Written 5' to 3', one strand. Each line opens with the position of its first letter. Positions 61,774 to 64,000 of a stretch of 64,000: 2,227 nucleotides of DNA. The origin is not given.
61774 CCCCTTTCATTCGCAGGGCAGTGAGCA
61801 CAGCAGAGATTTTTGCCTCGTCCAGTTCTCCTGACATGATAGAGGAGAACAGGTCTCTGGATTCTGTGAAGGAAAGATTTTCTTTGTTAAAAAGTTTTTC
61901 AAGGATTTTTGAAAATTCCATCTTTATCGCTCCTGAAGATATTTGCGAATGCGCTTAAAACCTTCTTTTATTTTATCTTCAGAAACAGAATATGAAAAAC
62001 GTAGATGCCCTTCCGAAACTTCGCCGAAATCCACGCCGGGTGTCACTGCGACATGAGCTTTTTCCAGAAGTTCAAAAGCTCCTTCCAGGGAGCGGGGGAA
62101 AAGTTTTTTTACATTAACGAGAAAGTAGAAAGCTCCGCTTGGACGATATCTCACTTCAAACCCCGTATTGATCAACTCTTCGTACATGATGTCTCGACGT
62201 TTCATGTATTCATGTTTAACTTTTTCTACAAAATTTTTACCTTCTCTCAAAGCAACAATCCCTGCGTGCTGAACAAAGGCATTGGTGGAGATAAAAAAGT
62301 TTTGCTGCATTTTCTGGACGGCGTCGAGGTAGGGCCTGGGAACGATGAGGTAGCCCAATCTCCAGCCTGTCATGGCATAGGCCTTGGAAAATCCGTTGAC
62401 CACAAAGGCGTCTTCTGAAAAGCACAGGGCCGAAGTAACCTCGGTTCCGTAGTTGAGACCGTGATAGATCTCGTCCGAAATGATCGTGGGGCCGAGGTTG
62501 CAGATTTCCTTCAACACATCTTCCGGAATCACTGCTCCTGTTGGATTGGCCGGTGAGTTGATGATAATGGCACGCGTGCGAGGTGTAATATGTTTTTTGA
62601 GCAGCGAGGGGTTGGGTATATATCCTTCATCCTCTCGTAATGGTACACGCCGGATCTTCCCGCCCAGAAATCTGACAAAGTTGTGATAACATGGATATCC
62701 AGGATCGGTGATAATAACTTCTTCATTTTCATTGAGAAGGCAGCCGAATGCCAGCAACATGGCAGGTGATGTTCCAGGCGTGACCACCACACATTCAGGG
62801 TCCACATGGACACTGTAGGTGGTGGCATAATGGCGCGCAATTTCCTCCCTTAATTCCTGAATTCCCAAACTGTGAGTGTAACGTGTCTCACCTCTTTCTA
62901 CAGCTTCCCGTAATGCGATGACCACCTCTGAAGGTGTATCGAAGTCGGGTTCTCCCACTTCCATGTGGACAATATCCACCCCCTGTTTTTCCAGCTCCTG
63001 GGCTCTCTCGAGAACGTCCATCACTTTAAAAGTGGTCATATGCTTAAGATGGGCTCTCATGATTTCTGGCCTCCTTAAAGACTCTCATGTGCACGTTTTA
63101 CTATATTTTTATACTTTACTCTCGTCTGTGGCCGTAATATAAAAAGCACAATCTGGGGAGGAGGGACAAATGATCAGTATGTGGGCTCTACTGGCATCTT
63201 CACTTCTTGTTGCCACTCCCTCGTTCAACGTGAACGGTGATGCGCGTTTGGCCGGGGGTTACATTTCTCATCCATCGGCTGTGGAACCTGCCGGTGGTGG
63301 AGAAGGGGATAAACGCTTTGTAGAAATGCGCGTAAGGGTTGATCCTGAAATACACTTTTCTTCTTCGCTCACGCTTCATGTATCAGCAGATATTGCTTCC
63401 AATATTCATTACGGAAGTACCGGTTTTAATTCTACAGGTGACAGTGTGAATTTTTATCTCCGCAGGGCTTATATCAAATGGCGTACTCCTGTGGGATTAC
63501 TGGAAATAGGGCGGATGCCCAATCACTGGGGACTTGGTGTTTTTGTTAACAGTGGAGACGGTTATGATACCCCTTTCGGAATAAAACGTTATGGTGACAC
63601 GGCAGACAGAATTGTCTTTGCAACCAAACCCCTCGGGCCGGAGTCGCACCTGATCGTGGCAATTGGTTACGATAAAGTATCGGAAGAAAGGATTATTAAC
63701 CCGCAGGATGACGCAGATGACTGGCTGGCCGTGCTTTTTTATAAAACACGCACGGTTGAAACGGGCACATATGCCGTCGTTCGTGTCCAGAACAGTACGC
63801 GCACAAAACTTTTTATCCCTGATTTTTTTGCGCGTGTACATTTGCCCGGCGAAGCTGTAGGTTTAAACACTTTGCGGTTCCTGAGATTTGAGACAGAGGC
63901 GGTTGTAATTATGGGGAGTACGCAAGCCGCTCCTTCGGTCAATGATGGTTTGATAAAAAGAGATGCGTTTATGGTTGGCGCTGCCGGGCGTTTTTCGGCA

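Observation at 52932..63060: Nine-gene minus-strand operon mixing heptose synthesis, a GH38-like lipoprotein, macro domain, MBL hydrolase, TrpD and two FAD oxidoreductases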

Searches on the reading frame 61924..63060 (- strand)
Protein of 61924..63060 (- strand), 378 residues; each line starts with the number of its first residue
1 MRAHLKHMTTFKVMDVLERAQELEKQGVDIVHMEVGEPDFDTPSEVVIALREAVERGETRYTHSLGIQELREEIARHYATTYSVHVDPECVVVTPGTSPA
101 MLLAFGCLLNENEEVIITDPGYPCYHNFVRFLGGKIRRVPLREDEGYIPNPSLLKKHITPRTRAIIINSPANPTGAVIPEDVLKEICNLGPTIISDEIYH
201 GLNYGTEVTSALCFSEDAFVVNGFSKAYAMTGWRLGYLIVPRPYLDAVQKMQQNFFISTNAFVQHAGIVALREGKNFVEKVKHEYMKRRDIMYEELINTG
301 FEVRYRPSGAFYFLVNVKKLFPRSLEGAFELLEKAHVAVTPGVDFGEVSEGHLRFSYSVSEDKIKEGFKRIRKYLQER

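Call 4: search_protein_families(library=pfam, proteins=[window:61924-63060:-], max_evalue=0.01)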
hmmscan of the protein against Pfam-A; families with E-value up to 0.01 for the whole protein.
window:61924-63060:- (378 aa): 4 families
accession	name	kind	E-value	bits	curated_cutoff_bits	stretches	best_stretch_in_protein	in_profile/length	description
PF00155.27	Aminotran_1_2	-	4e-57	194.5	19.7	1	29-371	2-361/361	Aminotransferase class I and II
PF00266.25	Aminotran_5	-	4.9e-06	26.2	21.5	1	81-187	53-165/371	Aminotransferase class-V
PF01041.23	DegT_DnrJ_EryC1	-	0.00011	22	19.8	1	87-187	39-135/360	DegT/DnrJ/EryC1/StrS aminotransferase family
PF01053.26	Cys_Met_Meta_PP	-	0.0017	17.5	27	1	89-178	69-154/381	Cys/Met metabolism PLP-dependent enzyme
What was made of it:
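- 61924..63060 (-): Class I/II PLP aminotransferase (378 aa); block A. Pfam Aminotran_1_2, 194.5 bits (call 4).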

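Call 5: search_protein_families(library=ncbifam, proteins=[window:61924-63060:-], max_evalue=0.01)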
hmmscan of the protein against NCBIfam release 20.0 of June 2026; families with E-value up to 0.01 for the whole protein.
window:61924-63060:- (378 aa): 70 families (the best 25 are shown)
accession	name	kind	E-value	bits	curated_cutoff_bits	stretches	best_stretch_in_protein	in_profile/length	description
NF006514.0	PRK08960.1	equivalog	1.4e-116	389.5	554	1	5-376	9-386/388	pyridoxal phosphate-dependent aminotransferase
NF005601.0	PRK07337.1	equivalog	1.6e-99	333.7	496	1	4-376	11-393/394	pyridoxal phosphate-dependent aminotransferase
NF041091.1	asp_aminotase_Arch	equivalog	1.3e-93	313.9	550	1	5-376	4-376/376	aspartate aminotransferase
NF041364.1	GntC_guanitoxin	equivalog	1.4e-83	280.7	415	1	35-373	5-355/356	guanitoxin biosynthesis PLP-dependent (S)-gamma-hydroxy-L-arginine cyclodehydratase GntC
NF005817.0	PRK07683.1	equivalog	1.2e-81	274.4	575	1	21-377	21-383/387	aminotransferase A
NF006229.0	PRK08361.1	equivalog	2e-80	270.7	624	1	9-377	18-390/391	aspartate aminotransferase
NF004975.0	PRK06348.1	equivalog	1.9e-79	267.5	549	1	13-373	14-381/384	pyridoxal phosphate-dependent aminotransferase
NF004770.0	PRK06108.1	subfamily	5e-76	256.1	422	1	6-377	18-394/396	pyridoxal phosphate-dependent aminotransferase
NF005816.0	PRK07682.1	equivalog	9.1e-76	255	620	1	28-377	29-385/390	aminotransferase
NF005588.0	PRK07309.1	equivalog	1.7e-72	244.5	576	1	28-377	30-388/391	pyridoxal phosphate-dependent aminotransferase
NF006230.0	PRK08363.1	equivalog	3e-72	243.6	534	1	11-378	13-395/398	alanine aminotransferase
TIGR03540.1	DapC_direct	equivalog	1.7e-71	241.1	593.25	1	6-373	7-382/383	LL-diaminopimelate aminotransferase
NF006756.0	PRK09276.1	subfamily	5.4e-71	239.5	507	1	4-374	7-385/387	LL-diaminopimelate aminotransferase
NF004769.0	PRK06107.1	equivalog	2e-67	227.7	617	1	17-374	22-397/402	aspartate transaminase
NF005977.0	PRK08068.1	subfamily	2.3e-64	218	494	1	6-373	10-385/391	transaminase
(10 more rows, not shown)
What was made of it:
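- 61924..63060 (-): Best NCBIfam model is PRK08960 at 389.5 bits, below its 554 cutoff (call 5).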

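Call 91: search_protein_families(library=padloc, proteins=[window:61924-63060:-], max_evalue=0.001)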
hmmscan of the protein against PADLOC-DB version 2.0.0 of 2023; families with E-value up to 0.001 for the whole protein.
window:61924-63060:- (378 aa): 0 families

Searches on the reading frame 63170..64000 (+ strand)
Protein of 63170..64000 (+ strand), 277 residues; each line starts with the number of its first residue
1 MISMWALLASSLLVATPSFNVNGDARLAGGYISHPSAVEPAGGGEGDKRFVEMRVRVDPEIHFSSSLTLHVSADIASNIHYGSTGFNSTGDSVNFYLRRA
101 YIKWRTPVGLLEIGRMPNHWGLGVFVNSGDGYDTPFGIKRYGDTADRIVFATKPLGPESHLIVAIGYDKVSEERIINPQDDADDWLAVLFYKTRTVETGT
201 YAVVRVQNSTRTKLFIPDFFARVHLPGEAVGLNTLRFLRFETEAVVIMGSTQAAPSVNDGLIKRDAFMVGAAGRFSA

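Call 55: search_protein_families(library=pfam, proteins=[window:63170-64000:+], max_evalue=0.000001)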
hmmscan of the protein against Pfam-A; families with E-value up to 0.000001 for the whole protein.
window:63170-64000:+ (277 aa): 0 families

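Call 57: search_protein_families(library=ncbifam, proteins=[window:63170-64000:+], max_evalue=0.00001)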
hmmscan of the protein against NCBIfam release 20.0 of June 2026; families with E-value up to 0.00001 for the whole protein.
window:63170-64000:+ (277 aa): 1 family
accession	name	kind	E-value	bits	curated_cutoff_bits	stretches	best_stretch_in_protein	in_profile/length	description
TIGR04551.1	TIGR04551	subfamily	3.9e-24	85.4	300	1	85-167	114-189/519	TIGR04551 family protein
